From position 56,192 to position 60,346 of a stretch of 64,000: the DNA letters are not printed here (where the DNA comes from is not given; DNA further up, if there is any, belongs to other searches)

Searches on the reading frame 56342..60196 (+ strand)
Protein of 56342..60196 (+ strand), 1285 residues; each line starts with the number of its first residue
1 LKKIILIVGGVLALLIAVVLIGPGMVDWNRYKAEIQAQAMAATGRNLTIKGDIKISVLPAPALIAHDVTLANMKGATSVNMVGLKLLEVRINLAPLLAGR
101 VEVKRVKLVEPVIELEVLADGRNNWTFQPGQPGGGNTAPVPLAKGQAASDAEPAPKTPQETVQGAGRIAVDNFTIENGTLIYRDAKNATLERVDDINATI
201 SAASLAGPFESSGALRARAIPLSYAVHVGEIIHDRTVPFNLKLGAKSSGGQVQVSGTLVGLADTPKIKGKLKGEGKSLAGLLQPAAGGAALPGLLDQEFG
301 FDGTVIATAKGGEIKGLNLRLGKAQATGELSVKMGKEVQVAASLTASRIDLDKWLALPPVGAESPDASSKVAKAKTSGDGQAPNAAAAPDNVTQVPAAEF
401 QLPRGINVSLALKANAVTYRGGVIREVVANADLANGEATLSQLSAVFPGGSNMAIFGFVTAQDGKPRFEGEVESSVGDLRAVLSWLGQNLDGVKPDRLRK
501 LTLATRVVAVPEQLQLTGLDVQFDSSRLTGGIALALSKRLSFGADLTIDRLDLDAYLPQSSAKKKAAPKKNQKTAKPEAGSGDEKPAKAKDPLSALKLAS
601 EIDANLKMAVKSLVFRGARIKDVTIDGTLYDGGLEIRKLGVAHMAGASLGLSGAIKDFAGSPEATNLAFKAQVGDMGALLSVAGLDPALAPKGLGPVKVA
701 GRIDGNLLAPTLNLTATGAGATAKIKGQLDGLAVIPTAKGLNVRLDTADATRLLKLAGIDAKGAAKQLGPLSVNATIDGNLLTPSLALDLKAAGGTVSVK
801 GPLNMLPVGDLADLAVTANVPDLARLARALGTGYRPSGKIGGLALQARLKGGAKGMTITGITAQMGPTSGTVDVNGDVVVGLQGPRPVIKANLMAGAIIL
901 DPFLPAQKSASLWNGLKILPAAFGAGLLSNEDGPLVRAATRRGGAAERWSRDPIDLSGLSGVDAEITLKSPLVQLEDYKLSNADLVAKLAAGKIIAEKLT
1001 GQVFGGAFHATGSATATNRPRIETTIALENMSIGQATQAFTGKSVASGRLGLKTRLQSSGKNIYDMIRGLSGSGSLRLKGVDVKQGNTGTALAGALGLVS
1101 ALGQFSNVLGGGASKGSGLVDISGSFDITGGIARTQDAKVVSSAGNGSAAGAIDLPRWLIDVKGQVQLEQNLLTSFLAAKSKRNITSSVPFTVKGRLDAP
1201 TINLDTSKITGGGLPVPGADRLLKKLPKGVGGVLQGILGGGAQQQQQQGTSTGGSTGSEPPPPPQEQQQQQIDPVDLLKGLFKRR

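Call 54: search_protein_families(library=ncbifam, proteins=[window:56342-60196:+], max_evalue=1e-20)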
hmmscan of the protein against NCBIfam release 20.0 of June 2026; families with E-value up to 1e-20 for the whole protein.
window:56342-60196:+ (1285 aa): 1 family
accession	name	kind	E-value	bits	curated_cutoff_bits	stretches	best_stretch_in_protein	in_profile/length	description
NF008091.0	PRK10833.1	equivalog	3.2e-39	134.9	412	0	509-706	249-438/618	outer membrane assembly protein AsmA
